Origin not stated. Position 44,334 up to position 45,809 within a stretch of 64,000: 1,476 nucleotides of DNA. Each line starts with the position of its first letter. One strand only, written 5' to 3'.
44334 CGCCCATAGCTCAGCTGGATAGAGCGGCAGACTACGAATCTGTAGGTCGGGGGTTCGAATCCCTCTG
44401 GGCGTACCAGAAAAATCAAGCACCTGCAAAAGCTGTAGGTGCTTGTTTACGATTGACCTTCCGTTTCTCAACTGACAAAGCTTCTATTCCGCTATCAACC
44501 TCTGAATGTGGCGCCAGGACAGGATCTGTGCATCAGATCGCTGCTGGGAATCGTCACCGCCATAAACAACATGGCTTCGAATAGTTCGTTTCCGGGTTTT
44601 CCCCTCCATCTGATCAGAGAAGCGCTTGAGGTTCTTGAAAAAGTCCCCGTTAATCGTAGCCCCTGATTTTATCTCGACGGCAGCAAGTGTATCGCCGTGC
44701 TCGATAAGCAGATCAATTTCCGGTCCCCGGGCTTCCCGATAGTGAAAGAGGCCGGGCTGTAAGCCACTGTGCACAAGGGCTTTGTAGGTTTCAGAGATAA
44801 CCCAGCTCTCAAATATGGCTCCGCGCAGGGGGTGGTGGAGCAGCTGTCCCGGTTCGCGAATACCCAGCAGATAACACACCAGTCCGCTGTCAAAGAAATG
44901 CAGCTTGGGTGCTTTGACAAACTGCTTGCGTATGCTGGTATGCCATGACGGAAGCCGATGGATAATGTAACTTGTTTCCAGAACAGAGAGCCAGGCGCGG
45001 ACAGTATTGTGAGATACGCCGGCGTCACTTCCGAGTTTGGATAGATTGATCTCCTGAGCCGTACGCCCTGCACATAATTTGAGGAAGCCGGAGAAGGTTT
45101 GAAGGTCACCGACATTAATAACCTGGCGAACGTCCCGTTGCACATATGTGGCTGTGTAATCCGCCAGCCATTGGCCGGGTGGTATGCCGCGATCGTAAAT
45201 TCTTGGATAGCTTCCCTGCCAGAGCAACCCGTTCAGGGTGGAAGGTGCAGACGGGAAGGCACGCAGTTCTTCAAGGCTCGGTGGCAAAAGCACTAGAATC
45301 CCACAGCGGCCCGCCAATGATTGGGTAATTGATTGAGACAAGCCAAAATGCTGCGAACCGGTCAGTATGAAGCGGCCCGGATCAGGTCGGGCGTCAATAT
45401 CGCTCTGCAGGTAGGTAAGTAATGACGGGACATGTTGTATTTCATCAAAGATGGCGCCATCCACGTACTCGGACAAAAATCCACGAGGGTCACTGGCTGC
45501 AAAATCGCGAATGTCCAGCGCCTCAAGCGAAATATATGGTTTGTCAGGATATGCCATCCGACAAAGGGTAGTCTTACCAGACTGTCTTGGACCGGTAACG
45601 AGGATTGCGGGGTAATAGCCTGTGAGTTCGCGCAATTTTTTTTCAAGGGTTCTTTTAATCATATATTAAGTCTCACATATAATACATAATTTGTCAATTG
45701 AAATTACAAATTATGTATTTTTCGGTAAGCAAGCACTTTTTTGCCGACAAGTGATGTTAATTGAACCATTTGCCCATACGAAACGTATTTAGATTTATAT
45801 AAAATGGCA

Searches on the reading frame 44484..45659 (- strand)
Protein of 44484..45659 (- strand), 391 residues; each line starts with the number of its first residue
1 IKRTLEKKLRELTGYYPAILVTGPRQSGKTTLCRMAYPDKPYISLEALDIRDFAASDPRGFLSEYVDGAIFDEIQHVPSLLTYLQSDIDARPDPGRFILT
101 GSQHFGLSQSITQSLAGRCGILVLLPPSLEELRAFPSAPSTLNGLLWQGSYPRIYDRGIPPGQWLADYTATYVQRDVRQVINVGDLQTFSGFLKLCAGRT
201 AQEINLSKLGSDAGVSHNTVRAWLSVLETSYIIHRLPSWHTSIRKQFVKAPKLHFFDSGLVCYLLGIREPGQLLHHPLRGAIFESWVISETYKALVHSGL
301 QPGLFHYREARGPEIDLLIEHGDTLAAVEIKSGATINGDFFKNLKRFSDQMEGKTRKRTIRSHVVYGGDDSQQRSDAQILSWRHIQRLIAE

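Call 9: search_protein_families(library=pfam, proteins=[window:44484-45659:-], max_evalue=0.01)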
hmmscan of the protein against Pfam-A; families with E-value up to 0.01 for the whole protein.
window:44484-45659:- (391 aa): 3 families
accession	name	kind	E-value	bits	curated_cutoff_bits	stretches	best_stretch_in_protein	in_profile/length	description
PF13635.12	DUF4143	-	1e-45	155.8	28.1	1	174-333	1-160/160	Domain of unknown function (DUF4143)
PF13173.12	AAA_14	-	1.3e-22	80.6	27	1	17-132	3-128/129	AAA domain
PF13401.12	AAA_22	-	0.0039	17.9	27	0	18-36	7-25/130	AAA domain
